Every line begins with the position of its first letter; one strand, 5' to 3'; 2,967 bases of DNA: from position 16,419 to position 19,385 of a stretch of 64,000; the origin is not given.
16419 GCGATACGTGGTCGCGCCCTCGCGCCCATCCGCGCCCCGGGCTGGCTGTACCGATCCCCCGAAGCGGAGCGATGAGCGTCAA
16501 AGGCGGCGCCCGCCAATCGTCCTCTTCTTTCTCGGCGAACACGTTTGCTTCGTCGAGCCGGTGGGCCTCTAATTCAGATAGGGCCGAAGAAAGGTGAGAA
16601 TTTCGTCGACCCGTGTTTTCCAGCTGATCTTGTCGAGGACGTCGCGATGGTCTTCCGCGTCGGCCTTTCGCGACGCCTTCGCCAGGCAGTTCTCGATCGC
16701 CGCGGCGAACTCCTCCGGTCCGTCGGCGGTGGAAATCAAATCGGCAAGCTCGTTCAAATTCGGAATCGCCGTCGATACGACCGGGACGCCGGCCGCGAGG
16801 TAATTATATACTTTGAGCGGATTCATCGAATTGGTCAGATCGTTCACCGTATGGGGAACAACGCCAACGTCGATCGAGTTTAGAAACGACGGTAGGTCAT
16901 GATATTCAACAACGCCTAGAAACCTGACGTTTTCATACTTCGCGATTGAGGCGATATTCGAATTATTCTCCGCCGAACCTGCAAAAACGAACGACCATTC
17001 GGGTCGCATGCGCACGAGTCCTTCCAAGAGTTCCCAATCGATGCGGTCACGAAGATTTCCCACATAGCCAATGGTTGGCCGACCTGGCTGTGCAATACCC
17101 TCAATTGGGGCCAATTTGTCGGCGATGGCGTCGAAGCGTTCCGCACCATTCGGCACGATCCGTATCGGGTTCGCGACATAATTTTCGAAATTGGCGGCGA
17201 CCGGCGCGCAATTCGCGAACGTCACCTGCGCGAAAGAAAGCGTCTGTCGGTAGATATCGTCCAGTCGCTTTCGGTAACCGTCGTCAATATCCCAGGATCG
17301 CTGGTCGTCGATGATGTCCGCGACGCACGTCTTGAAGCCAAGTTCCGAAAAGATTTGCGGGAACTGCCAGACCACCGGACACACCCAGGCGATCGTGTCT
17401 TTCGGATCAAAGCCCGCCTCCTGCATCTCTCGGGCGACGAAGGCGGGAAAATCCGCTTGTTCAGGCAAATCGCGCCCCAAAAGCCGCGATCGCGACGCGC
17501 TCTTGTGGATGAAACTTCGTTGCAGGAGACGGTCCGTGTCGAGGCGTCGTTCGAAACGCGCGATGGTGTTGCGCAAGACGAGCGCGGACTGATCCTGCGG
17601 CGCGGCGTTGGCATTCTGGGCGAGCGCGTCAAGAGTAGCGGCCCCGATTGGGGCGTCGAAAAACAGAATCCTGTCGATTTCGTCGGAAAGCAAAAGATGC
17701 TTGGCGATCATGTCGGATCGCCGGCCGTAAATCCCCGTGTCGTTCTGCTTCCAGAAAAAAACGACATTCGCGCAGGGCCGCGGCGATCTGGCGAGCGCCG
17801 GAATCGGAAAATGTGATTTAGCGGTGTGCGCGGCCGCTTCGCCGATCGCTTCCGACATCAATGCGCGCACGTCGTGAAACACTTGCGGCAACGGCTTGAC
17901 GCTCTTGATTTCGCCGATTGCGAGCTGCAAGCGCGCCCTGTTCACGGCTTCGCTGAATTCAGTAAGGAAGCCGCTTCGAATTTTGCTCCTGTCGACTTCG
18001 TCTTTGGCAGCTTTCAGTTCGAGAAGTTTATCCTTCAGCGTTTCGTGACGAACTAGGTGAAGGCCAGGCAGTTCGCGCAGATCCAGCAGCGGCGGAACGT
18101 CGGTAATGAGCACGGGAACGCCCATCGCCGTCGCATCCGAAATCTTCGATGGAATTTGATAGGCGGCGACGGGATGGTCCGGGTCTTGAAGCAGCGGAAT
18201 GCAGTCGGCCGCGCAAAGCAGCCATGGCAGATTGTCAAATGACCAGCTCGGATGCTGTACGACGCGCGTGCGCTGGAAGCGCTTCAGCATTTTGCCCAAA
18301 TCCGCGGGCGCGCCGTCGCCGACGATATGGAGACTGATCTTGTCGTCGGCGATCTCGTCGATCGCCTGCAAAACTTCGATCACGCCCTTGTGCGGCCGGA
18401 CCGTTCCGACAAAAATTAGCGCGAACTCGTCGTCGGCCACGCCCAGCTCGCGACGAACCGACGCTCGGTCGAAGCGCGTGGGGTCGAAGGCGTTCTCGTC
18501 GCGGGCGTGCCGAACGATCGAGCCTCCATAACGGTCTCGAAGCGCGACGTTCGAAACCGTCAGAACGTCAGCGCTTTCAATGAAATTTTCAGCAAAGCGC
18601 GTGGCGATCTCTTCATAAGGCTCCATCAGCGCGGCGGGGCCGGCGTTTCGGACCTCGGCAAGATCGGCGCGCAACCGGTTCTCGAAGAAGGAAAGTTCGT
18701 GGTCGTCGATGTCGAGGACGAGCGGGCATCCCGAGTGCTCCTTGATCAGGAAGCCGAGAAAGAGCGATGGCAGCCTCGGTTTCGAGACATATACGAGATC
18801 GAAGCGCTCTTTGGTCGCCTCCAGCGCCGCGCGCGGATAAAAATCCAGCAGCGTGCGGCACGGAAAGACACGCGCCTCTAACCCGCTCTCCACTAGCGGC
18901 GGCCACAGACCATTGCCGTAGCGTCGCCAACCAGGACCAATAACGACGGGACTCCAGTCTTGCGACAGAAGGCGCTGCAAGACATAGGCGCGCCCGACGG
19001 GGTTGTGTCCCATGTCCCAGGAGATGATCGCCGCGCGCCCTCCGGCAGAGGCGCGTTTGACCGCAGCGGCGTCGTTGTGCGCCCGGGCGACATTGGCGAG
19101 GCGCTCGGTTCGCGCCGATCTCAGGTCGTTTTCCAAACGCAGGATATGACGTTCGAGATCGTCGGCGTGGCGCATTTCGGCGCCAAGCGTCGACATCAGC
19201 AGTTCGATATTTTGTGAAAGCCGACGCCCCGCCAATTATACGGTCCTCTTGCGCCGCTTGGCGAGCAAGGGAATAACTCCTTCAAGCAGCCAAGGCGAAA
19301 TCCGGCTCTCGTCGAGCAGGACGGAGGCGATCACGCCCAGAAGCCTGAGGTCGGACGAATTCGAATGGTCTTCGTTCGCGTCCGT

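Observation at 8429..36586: About 28-kb mosaic glycan/lipid tailoring island with an unusually dense modification toolkit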

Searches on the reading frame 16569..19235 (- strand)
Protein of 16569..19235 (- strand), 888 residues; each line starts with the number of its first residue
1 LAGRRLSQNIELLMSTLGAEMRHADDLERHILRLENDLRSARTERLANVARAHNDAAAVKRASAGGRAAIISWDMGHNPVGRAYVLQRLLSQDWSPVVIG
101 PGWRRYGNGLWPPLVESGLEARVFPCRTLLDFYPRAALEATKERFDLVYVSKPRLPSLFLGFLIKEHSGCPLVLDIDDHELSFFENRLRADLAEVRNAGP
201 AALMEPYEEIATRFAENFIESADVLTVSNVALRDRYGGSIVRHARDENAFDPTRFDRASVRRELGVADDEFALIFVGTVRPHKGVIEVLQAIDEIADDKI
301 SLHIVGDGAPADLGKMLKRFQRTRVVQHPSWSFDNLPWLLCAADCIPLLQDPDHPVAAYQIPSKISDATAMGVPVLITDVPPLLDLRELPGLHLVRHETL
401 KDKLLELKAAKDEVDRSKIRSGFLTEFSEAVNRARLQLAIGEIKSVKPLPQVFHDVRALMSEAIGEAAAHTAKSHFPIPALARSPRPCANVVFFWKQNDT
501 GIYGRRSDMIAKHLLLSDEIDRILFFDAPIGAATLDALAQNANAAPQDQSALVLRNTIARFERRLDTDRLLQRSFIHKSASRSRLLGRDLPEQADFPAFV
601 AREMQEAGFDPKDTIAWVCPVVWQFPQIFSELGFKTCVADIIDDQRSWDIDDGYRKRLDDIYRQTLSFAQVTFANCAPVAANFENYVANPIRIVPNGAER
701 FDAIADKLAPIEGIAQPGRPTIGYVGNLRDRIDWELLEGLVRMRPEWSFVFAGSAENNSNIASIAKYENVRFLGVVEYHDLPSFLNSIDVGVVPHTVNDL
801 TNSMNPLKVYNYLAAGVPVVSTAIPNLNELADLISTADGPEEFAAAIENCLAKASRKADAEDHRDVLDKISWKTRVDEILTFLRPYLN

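Call 3: search_protein_families(library=pfam, proteins=[window:16569-19235:-])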
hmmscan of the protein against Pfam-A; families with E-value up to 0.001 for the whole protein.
window:16569-19235:- (888 aa): 3 families
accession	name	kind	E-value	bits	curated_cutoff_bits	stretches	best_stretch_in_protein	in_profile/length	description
PF13692.12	Glyco_trans_1_4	-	7.8e-28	97.9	27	2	719-852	1-141/142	Glycosyl transferases group 1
PF00534.26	Glycos_transf_1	-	8.1e-19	68.2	26.4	2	718-832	14-132/172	Glycosyl transferases group 1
PF13524.12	Glyco_trans_1_2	-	3.2e-12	47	25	1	735-880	4-143/144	Glycosyl transferase-like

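Call 13: search_protein_families(library=ncbifam, max_evalue=0.00001, proteins=[window:16569-19235:-])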
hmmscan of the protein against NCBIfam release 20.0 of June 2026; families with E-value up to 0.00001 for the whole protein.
window:16569-19235:- (888 aa): 9 families
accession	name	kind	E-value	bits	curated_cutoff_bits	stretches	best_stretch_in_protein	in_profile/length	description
NF047676.1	TeichurnBiosyTuaH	equivalog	9.4e-24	84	550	1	689-880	183-381/384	teichuronic acid biosynthesis protein TuaH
NF007640.0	PRK10307.1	subfamily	2.3e-18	66.3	276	2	254-378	213-336/411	WcaI family glycosyltransferase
TIGR04007.1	wcaI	equivalog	6.9e-14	51.3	800.45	1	256-379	217-339/407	colanic acid biosynthesis glycosyltransferase WcaI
NF047684.1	TeichurnBiosyTuaC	equivalog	9.4e-14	51.1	550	1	248-387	197-328/391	teichuronic acid biosynthesis protein TuaC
TIGR04047.1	MSMEG_0565_glyc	hypoth_equivalog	5.6e-09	35.6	259.85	1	769-877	258-365/373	MSMEG_0565 family glycosyltransferase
TIGR03088.1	stp2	hypoth_equivalog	5.8e-09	35.5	409.05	0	246-382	170-306/374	TIGR03088 family PEP-CTERM/XrtA system glycosyltransferase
NF053787.1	GlcN_PG_synth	equivalog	2.7e-08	33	480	0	246-315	174-241/361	N-acetylglucosaminyl phosphatidylglycerol synthase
TIGR04063.1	stp3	hypoth_equivalog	6.6e-07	28.5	442.05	0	738-876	236-385/397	TIGR04063 family PEP-CTERM/XrtA system glycosyltransferase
TIGR04157.1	glyco_rSAM_CFB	subfamily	8.2e-06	25.1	400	0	254-309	211-268/406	TIGR04157 family glycosyltransferase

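Call 36: find_homologous_proteins(query=window:16569-19235:-)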
Query window:16569-19235:- (888 aa): 240 proteins with E <= 0.001 among 8000 candidates; the best 120 are listed.
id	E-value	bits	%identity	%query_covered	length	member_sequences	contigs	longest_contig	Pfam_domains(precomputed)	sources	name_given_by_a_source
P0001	0.0e+0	1796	88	100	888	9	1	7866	PF00534.27,PF13524.13,PF13692.13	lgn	-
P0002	0.0e+0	1414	100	70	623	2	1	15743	PF00534.27,PF13524.13,PF13692.13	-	-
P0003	0.0e+0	1368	67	99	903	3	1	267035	PF00534.27,PF13524.13,PF13692.13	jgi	-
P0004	0.0e+0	1327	66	100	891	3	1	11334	PF00534.27,PF13524.13,PF13692.13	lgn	-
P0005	0.0e+0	1296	63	99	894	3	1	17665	PF00534.27,PF13524.13,PF13692.13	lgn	-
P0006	2.5e-273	927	52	92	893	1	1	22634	PF00534.27,PF13524.13,PF13692.13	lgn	-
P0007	5.1e-270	916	48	99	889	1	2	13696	PF00534.27,PF13692.13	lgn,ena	-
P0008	1.7e-242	825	47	100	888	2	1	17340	PF00534.27,PF13692.13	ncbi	-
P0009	4.2e-242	824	49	92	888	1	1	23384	PF00534.27,PF13692.13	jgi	jgi:glycosyltransferase involved in cell wall biosynthesis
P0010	1.6e-224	766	42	93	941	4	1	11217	PF00534.27,PF13524.13,PF13439.13,PF26337.1,PF13692.13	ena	-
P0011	6.2e-223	760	44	92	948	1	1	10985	PF00534.27,PF13524.13,PF26337.1,PF13692.13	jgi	-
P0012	3.4e-222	758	42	95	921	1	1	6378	PF00534.27,PF13692.13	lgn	-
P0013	1.6e-221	756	42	93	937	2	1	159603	PF00534.27,PF13579.13,PF13524.13,PF13439.13,PF26337.1,PF13692.13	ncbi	ncbi:MAG: glycosyltransferase family 4 protein [Granulosicoccus sp.]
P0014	3.8e-221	755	43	99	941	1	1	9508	PF00534.27,PF13524.13,PF13692.13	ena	-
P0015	2.3e-220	752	41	96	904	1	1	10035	PF00534.27,PF13692.13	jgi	-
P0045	3.0e-206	705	41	93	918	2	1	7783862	PF00534.27,PF13524.13,PF13692.13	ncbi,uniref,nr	ncbi:glycosyltransferase family 4 protein [Granulosicoccus antarcticus]|uniref:Teichuronic acid bios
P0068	2.2e-184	633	40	95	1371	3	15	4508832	PF00534.27,PF13524.13,PF13692.13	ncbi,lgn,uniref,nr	ncbi:glycosyltransferase family 4 protein [Methylosinus trichosporium]|uniref:glycosyltransferase fa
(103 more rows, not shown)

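Call 37: find_encoding_contigs(protein=P0003, flank=10000, max_places=2)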
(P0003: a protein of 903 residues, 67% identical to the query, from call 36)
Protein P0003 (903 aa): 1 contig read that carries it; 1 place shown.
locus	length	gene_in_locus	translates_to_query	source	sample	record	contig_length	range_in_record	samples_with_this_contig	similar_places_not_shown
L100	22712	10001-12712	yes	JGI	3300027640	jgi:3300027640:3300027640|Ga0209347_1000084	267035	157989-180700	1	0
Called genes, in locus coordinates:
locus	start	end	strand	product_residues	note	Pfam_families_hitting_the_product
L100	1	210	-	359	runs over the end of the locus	PF00072:Response_reg, PF07536:HWE_HK (weak), PF07568:HisKA_2, PF13581:HATPase_c_2, PF02518:HATPase_c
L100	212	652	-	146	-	PF00072:Response_reg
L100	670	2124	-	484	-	PF00512:HisKA, PF02518:HATPase_c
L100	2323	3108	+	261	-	PF13545:HTH_Crp_2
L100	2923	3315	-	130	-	-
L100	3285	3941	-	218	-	PF13489:Methyltransf_23 (faint)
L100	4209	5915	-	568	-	PF13428:TPR_14 (faint)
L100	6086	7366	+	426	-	PF04230:PS_pyruv_trans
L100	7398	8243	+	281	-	PF05721:PhyH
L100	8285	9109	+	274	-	PF05721:PhyH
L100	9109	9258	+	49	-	-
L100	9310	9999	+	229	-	-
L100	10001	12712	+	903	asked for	PF00534:Glycos_transf_1, PF13692:Glyco_trans_1_4, PF00534:Glycos_transf_1, PF13524:Glyco_trans_1_2, PF13692:Glyco_trans_1_4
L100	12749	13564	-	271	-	-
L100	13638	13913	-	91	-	PF00550:PP-binding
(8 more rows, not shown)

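Call 38: find_encoding_contigs(protein=P0001, flank=10000, max_places=2)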
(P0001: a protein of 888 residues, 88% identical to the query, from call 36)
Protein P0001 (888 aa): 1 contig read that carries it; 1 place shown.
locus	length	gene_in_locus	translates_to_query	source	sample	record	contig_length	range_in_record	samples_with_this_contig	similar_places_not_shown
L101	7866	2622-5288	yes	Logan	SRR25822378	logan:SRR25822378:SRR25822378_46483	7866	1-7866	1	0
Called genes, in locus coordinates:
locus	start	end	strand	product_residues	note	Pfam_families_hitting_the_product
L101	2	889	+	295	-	?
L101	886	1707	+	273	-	PF05721:PhyH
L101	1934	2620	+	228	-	-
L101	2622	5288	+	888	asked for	PF00534:Glycos_transf_1, PF13692:Glyco_trans_1_4, PF00534:Glycos_transf_1, PF13692:Glyco_trans_1_4, PF13524:Glyco_trans_1_2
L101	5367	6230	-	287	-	PF00535:Glycos_transf_2 (weak)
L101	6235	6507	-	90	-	PF00550:PP-binding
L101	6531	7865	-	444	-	?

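Call 40: find_encoding_contigs(protein=P0006, flank=10000, max_places=2)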
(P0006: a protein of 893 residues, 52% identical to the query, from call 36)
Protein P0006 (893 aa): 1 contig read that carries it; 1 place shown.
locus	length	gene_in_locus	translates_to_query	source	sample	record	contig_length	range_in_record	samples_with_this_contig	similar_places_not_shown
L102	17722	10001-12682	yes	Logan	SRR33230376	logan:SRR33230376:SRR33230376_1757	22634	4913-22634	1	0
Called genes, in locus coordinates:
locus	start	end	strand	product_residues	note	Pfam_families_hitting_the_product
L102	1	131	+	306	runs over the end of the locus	PF00535:Glycos_transf_2 (weak)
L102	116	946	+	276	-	PF05721:PhyH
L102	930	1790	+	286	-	PF05721:PhyH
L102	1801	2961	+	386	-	PF00067:p450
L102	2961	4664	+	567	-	PF00501:AMP-binding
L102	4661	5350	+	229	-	-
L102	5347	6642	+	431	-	PF04230:PS_pyruv_trans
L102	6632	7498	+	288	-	-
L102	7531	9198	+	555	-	PF04230:PS_pyruv_trans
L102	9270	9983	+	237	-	-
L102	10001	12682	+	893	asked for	PF00534:Glycos_transf_1, PF13692:Glyco_trans_1_4, PF00534:Glycos_transf_1 (weak), PF13524:Glyco_trans_1_2 (weak), PF13692:Glyco_trans_1_4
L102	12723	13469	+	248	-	PF13489:Methyltransf_23 (weak), PF08241:Methyltransf_11, PF08242:Methyltransf_12 (weak), PF13649:Methyltransf_25, PF13847:Methyltransf_31 (weak)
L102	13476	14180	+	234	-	PF08241:Methyltransf_11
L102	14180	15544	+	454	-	PF15892:BNR_4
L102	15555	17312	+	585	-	PF13489:Methyltransf_23, PF08241:Methyltransf_11, PF08242:Methyltransf_12 (faint), PF16261:DUF4915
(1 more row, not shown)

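Call 41: find_encoding_contigs(protein=P0009, flank=10000, max_places=2)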
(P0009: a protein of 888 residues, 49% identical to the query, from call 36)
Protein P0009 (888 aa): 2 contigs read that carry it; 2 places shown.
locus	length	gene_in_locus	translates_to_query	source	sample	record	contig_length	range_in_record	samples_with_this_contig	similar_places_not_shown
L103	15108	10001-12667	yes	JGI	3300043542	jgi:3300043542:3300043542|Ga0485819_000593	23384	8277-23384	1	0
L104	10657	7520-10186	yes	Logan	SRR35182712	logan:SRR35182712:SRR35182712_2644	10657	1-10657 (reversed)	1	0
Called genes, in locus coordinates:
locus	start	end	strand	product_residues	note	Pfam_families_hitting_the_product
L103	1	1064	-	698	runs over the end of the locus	PF20256:MoCoBD_2, PF02738:MoCoBD_1, PF20256:MoCoBD_2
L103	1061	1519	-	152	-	PF00111:Fer2 (weak), PF13085:Fer2_3 (weak), PF01799:Fer2_2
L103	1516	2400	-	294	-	PF04909:Amidohydro_2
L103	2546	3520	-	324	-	PF03401:TctC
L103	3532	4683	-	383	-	PF06500:FrsA-like, PF02129:Peptidase_S15 (faint), PF01738:DLH (weak), PF00561:Abhydrolase_1 (weak), PF12146:Hydrolase_4, PF12697:Abhydrolase_6, PF00326:Peptidase_S9, PF05448:AXE1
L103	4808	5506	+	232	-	PF00392:GntR, PF07729:FCD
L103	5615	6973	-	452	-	PF15892:BNR_4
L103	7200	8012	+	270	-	PF13489:Methyltransf_23 (weak), PF08242:Methyltransf_12, PF08241:Methyltransf_11, PF13649:Methyltransf_25, PF13847:Methyltransf_31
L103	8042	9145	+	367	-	PF05048:NosD, PF13229:Beta_helix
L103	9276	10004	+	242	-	-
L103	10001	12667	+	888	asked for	PF00534:Glycos_transf_1 (weak), PF13692:Glyco_trans_1_4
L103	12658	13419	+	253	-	PF08241:Methyltransf_11 (weak)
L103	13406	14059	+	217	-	PF08241:Methyltransf_11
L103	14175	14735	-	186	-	PF01923:Cob_adeno_trans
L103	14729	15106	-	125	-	?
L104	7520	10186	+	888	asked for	PF00534:Glycos_transf_1 (weak), PF13692:Glyco_trans_1_4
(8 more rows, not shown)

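Call 42: find_encoding_contigs(protein=P0068, flank=10000, max_places=1)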
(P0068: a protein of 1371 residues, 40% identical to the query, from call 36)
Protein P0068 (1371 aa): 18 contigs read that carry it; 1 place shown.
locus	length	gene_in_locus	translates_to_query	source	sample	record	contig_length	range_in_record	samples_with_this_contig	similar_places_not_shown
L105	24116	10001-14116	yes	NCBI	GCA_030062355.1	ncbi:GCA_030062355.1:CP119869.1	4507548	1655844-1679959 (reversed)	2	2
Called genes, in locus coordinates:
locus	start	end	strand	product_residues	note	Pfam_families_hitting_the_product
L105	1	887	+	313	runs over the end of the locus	PF13793:Pribosyltran_N, PF00156:Pribosyltran, PF14572:Pribosyl_synth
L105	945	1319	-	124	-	PF02021:UPF0102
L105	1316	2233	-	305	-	PF00590:TP_methylase, PF23016:RsmI_C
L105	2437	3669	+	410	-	PF13407:Peripla_BP_4, PF13458:Peripla_BP_6, PF01094:ANF_receptor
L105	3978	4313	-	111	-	PF13560:HTH_31, PF01381:HTH_3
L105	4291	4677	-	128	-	PF06296:RelE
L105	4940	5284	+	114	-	-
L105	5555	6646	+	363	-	PF05970:PIF1, PF13604:AAA_30, PF13245:AAA_19, PF13401:AAA_22 (faint), PF01443:Viral_helicase1 (faint), PF13538:UvrD_C_2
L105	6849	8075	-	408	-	-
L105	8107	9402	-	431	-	PF00709:Adenylsucc_synt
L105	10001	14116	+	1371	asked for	PF13524:Glyco_trans_1_2 (faint), PF00534:Glycos_transf_1, PF13692:Glyco_trans_1_4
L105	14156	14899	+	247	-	PF13489:Methyltransf_23 (weak), PF08241:Methyltransf_11, PF08242:Methyltransf_12 (weak), PF13649:Methyltransf_25 (weak)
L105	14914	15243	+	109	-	-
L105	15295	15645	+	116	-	-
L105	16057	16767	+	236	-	PF05704:Caps_synth, PF04488:Gly_transf_sug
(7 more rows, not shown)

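Call 43: find_encoding_contigs(protein=P0045, flank=10000, max_places=1)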
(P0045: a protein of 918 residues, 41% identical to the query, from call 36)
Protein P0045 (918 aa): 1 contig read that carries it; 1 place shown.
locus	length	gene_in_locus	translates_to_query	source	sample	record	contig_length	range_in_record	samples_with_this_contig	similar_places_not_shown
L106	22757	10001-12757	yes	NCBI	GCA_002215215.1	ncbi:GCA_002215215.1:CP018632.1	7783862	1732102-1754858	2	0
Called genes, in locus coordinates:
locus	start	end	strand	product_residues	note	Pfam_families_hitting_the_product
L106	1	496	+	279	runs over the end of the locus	PF01061:ABC2_membrane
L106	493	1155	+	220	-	PF00005:ABC_tran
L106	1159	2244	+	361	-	-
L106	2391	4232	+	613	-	PF22461:SLBB_2 (faint), PF02563:Poly_export, PF10531:SLBB (faint)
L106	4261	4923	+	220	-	PF04488:Gly_transf_sug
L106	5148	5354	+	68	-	-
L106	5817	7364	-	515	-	-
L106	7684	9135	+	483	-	PF04577:Glyco_transf_61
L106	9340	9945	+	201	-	-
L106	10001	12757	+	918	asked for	PF00534:Glycos_transf_1, PF13692:Glyco_trans_1_4, PF13524:Glyco_trans_1_2 (weak)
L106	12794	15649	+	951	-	PF00535:Glycos_transf_2, PF13641:Glyco_tranf_2_3, PF13692:Glyco_trans_1_4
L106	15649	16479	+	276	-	PF03567:Sulfotransfer_2 (faint)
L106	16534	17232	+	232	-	-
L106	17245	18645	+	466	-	PF04577:Glyco_transf_61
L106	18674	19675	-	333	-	-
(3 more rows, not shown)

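Call 54: search_solved_structures(query=window:16569-19235:-, max_evalue=0.01)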
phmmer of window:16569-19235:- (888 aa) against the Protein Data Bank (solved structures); distinct sequences matched with E-value up to 0.01: 0.
